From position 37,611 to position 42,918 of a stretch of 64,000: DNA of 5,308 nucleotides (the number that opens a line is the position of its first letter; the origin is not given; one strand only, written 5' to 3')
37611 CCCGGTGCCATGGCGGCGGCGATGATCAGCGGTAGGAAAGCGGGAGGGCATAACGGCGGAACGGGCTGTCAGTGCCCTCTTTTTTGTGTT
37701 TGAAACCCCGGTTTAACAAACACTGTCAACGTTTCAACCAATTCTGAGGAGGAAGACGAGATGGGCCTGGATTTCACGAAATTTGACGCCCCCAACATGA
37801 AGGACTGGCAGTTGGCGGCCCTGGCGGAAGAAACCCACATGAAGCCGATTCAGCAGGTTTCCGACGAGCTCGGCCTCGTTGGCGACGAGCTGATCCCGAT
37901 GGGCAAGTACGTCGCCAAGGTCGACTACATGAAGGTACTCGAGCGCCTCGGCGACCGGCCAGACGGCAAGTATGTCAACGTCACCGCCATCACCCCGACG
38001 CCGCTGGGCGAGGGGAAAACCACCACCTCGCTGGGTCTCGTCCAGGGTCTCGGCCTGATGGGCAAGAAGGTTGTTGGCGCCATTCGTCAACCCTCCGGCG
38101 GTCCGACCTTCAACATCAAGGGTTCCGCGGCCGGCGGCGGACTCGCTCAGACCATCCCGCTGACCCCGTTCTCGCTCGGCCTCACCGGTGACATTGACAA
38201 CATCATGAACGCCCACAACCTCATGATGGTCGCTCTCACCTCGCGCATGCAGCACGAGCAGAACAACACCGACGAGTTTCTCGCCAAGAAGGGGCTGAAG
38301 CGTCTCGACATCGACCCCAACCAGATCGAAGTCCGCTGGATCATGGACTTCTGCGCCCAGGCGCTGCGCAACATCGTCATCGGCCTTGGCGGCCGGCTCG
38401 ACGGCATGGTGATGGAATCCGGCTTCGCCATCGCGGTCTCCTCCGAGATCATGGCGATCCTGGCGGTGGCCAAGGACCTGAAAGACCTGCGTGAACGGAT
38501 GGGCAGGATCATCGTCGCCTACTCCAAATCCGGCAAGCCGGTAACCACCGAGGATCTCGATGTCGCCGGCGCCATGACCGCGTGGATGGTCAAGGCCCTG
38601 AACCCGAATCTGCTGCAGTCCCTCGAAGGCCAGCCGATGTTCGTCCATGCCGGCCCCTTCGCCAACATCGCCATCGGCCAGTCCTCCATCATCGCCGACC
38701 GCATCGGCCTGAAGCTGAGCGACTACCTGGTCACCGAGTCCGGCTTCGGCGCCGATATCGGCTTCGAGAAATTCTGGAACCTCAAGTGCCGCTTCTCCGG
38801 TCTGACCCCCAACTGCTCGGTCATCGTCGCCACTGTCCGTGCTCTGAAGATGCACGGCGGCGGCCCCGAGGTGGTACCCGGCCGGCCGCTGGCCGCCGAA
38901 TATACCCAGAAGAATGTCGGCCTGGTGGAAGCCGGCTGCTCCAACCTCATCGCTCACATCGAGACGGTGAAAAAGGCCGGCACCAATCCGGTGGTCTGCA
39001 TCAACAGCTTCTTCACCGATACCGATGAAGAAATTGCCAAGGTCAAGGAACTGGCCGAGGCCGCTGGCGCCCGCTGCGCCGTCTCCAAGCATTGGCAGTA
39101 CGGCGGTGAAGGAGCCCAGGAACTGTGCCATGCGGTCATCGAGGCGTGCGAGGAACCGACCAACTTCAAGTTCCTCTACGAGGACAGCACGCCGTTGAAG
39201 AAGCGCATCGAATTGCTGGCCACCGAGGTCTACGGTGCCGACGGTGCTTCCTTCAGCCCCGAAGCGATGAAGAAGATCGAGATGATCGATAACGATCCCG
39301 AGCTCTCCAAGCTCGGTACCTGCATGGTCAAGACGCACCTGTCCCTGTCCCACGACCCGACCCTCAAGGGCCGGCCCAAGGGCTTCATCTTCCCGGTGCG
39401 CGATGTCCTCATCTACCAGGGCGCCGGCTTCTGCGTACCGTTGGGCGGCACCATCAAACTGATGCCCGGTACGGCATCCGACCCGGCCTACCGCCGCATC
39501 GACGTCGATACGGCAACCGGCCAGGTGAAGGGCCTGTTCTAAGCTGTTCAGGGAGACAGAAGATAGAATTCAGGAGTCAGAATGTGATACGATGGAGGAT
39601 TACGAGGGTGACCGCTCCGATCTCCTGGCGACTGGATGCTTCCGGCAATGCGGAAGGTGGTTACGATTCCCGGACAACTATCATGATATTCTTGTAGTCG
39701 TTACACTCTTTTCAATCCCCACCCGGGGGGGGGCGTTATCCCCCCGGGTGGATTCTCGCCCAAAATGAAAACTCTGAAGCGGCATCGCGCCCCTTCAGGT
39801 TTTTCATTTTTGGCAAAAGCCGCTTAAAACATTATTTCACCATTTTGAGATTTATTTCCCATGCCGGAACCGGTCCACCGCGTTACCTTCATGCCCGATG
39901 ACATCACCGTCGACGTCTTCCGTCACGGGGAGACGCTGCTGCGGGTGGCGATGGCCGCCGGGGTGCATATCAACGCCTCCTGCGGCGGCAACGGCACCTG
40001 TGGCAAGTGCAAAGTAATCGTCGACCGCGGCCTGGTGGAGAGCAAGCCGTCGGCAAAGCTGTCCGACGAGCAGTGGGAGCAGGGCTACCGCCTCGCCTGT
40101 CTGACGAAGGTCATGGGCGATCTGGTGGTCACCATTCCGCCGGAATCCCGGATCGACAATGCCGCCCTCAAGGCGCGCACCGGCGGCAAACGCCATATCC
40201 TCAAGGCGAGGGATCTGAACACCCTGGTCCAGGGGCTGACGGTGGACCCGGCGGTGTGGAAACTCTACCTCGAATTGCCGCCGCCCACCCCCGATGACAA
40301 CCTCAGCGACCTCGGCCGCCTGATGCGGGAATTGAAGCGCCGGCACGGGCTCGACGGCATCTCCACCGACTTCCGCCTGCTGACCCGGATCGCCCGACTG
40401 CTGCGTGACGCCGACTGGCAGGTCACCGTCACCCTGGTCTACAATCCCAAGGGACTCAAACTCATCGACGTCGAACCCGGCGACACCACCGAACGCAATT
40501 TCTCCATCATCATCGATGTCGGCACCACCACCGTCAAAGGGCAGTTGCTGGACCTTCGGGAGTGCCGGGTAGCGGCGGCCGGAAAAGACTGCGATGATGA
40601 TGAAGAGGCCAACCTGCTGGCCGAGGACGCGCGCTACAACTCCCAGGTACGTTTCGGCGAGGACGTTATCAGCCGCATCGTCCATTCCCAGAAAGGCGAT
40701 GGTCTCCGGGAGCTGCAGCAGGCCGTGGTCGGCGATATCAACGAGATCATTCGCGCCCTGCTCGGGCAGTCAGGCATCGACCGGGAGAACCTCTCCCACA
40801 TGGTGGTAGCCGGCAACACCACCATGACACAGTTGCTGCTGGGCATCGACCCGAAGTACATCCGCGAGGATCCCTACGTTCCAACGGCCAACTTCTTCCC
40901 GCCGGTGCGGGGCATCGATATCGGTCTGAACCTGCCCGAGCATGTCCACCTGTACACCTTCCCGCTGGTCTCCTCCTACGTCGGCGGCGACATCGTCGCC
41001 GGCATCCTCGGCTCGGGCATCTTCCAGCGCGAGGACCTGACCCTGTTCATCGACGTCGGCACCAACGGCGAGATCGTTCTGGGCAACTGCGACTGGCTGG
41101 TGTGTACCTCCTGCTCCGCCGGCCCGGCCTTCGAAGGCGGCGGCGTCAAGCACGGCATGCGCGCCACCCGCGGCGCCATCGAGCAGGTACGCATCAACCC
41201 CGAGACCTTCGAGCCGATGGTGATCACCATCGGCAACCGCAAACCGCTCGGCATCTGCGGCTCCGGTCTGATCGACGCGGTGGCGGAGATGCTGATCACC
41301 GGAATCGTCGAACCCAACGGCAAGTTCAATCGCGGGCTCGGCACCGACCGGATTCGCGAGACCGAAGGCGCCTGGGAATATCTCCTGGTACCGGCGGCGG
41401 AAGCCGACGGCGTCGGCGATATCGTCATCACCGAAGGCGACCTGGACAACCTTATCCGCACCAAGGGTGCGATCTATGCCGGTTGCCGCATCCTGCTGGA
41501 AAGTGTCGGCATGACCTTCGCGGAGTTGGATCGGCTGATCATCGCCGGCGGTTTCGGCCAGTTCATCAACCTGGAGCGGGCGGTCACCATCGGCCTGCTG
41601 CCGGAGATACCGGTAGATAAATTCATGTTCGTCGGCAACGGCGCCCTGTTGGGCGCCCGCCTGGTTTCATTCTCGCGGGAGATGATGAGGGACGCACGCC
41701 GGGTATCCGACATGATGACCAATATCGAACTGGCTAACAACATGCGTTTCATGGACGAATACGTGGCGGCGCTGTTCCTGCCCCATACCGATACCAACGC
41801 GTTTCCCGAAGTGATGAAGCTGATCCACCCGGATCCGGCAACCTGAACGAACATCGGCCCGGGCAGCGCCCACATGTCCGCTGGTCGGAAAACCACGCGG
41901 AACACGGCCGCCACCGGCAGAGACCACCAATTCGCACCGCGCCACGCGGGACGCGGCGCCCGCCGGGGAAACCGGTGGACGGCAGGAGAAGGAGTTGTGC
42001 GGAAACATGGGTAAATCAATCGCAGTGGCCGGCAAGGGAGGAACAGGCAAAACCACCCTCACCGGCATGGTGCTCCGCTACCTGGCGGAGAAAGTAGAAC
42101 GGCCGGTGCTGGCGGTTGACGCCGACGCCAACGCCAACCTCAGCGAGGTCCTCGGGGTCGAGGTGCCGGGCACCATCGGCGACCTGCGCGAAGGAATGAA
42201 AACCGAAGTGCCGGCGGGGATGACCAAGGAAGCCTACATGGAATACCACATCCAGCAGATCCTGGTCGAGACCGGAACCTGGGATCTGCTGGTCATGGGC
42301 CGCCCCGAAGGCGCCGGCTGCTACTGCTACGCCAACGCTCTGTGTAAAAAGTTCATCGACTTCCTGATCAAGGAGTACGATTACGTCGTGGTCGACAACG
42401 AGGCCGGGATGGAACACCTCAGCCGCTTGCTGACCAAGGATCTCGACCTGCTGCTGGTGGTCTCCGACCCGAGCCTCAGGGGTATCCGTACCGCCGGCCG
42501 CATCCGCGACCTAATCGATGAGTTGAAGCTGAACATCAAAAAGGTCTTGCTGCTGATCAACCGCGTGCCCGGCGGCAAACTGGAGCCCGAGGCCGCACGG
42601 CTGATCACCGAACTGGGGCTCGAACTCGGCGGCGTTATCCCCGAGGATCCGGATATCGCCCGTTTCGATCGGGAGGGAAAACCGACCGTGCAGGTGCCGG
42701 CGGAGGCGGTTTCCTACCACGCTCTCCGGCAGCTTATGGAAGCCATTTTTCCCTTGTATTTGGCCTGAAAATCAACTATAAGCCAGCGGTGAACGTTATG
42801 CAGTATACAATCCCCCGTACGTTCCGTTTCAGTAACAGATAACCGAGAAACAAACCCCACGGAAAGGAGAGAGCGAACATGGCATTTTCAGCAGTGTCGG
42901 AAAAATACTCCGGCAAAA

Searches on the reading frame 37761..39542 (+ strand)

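Call 4: search_protein_families(library=pfam, proteins=[window:37761-39542:+])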
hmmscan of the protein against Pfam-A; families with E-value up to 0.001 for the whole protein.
window:37761-39542:+ (593 aa): 1 family
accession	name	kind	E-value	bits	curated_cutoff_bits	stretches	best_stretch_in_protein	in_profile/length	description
PF01268.25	FTHFS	-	2.7e-227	755.9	27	1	20-593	5-556/556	Formate--tetrahydrofolate ligase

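Call 5: search_protein_families(library=ncbifam, proteins=[window:37761-39542:+])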
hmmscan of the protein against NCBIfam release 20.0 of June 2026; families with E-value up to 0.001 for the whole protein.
window:37761-39542:+ (593 aa): 3 families
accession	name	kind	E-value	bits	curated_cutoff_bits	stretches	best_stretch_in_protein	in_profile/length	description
NF010032.0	PRK13507.1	equivalog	0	1069.5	938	1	7-593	2-587/587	formate--tetrahydrofolate ligase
NF010031.0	PRK13506.1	equivalog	1.3e-197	657.7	800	1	21-592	7-577/578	formate--tetrahydrofolate ligase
NF010030.0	PRK13505.1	equivalog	1.3e-184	614.7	652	1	21-593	8-557/557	formate--tetrahydrofolate ligase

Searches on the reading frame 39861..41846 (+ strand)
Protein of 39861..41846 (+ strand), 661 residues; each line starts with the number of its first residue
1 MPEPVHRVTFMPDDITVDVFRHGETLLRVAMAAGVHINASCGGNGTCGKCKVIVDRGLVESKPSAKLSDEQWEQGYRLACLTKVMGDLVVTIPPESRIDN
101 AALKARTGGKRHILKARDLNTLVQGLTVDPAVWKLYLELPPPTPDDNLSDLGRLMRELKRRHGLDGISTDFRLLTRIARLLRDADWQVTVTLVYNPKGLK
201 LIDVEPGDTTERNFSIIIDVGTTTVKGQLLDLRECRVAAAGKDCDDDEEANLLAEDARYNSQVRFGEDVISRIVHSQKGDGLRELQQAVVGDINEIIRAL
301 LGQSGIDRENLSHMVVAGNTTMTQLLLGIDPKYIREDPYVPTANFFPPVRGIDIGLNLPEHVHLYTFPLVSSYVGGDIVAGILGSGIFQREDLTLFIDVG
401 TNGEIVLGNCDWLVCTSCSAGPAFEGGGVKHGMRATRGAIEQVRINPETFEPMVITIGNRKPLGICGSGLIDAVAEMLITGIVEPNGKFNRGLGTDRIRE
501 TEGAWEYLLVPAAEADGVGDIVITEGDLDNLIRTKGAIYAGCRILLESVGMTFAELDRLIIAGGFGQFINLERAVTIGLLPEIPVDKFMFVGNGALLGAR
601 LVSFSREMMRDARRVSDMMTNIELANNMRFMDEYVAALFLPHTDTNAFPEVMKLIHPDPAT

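Call 4: search_protein_families(library=pfam, proteins=[window:39861-41846:+])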
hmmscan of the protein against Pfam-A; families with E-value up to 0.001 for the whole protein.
window:39861-41846:+ (661 aa): 5 families
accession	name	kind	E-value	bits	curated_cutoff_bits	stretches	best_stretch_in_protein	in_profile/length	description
PF14574.11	RACo_C_ter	-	4.7e-106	354.1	27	1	393-651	2-260/261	C-terminal domain of RACo the ASKHA domain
PF17651.6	Raco_middle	-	3.5e-48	163.8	26.8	1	215-387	2-160/163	RACo middle region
PF17650.6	RACo_linker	-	5.1e-24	84.4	26.2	1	125-211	5-86/86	RACo linker region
PF00111.32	Fer2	-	1.2e-13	51.2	21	1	14-84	7-76/77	2Fe-2S iron-sulfur cluster binding domain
PF13510.11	Fer2_4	-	0.00031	21.2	22.8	1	7-90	3-77/82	2Fe-2S iron-sulfur cluster binding domain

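Call 5: search_protein_families(library=ncbifam, proteins=[window:39861-41846:+])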
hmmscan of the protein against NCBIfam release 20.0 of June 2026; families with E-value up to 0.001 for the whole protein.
window:39861-41846:+ (661 aa): 11 families
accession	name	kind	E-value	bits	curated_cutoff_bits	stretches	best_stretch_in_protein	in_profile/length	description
NF040756.1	corr_regen_AcsV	exception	1.5e-201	671.1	800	1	8-649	2-632/632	corrinoid activation/regeneration protein AcsV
TIGR04270.1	Rama_corrin_act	subfamily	5e-29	101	500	1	349-638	123-414/534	methylamine methyltransferase corrinoid protein reductive activase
TIGR01941.1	nqrF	equivalog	5.1e-12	45.4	295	1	21-95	47-123/405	NADH:ubiquinone reductase (Na(+)-transporting) subunit F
NF058606.1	GlBtMonoRdsGbcB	equivalog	6.4e-11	41.7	500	1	5-90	277-360/362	glycine betaine monooxygenase reductase subunit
TIGR02007.1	fdx_isc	equivalog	2.7e-08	33.9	132.1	1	8-94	9-101/110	ISC system 2Fe-2S type ferredoxin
NF004317.0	PRK05713.1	equivalog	5.9e-08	32.3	338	1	23-92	16-84/312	iron-sulfur-binding ferredoxin reductase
NF007964.0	PRK10684.1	equivalog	3.2e-07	29.6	383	1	23-90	266-332/333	NADH oxidoreductase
TIGR02008.1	fdx_plant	subfamily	4e-07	29.7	81.15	1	9-91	6-89/97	ferredoxin [2Fe-2S]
NF040810.1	BenC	equivalog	8.4e-07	28.4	430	1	21-102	18-101/333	benzoate 1,2-dioxygenase electron transfer component BenC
NF041393.1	Frdxn_Halo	equivalog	3.4e-05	23.6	150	1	21-90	43-112/128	ferredoxin Fer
TIGR02160.1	PA_CoA_Oxy5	hypoth_equivalog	5.8e-05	22.1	420.8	1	6-90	263-348/352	1,2-phenylacetyl-CoA epoxidase subunit PaaE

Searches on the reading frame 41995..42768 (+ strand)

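Call 4: search_protein_families(library=pfam, proteins=[window:41995-42768:+])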
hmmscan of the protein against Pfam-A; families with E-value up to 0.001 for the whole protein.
window:41995-42768:+ (257 aa): 5 families
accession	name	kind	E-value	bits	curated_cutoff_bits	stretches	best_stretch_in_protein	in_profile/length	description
PF01656.29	CbiA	-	8.1e-17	61.8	25.4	1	10-230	3-124/125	CobQ/CobB/MinD/ParA nucleotide binding domain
PF13614.12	AAA_31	-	6.3e-10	39.7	27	1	7-183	2-173/177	AAA domain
PF10609.15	ParA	-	0.00013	21.9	27.1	0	9-251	6-245/246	NUBPL iron-transfer P-loop NTPase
PF02374.21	ArsA_ATPase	-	0.00016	21.4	24.3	1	7-67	2-61/305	Anion-transporting ATPase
PF06564.18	CBP_BcsQ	-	0.00022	21.3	21.3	1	9-159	4-149/234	Cellulose biosynthesis protein BcsQ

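Call 5: search_protein_families(library=ncbifam, proteins=[window:41995-42768:+])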
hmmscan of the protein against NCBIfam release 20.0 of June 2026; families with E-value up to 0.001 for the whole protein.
window:41995-42768:+ (257 aa): 13 families
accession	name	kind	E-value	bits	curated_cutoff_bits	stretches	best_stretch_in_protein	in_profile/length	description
TIGR01968.1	minD_bact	equivalog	6.9e-18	64.9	212.9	1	11-235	7-221/261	septum site-determining protein MinD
TIGR01969.1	minD_arch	subfamily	8.4e-17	61.2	201.75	2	119-250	100-229/251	cell division ATPase MinD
NF041546.1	ParA_partition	equivalog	3.3e-10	39.8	180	1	117-209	66-161/203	ParA family partition ATPase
TIGR03815.1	CpaE_hom_Actino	equivalog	3.9e-09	36.1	154.45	1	6-231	111-322/340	septum site-determining protein Ssd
NF008079.0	PRK10818.1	equivalog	1.1e-05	25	508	0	122-232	108-228/270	septum site-determining protein MinD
NF047398.1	AAA_KGGVGR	domain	1.2e-05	25.7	90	0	14-47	11-43/190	KGGVGR-motif variant AAA ATPase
NF041417.1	ArsA_halo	exception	1.6e-05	23.8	800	1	9-146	15-153/617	arsenical pump-driving ATPase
NF010443.0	PRK13869.1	subfamily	4.4e-05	22.4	446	1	9-56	124-171/405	plasmid-partitioning protein RepA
TIGR04291.1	arsen_driv_ArsA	equivalog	6e-05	21.9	650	0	11-61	8-57/565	arsenical pump-driving ATPase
TIGR00345.1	GET3_arsA_TRC40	subfamily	0.00018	21.1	135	1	11-83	2-76/299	TRC40/GET3/ArsA family transport-energizing ATPase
TIGR03371.1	cellulose_yhjQ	equivalog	0.00022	20.8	157.85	1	9-60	4-55/246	cellulose biosynthesis protein BcsQ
TIGR03453.1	partition_RepA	equivalog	0.00044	19.2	348.45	0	13-55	112-153/387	plasmid partitioning protein RepA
TIGR02640.1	gas_vesic_GvpN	equivalog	0.00097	18.7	266.8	0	5-55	20-66/262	gas vesicle protein GvpN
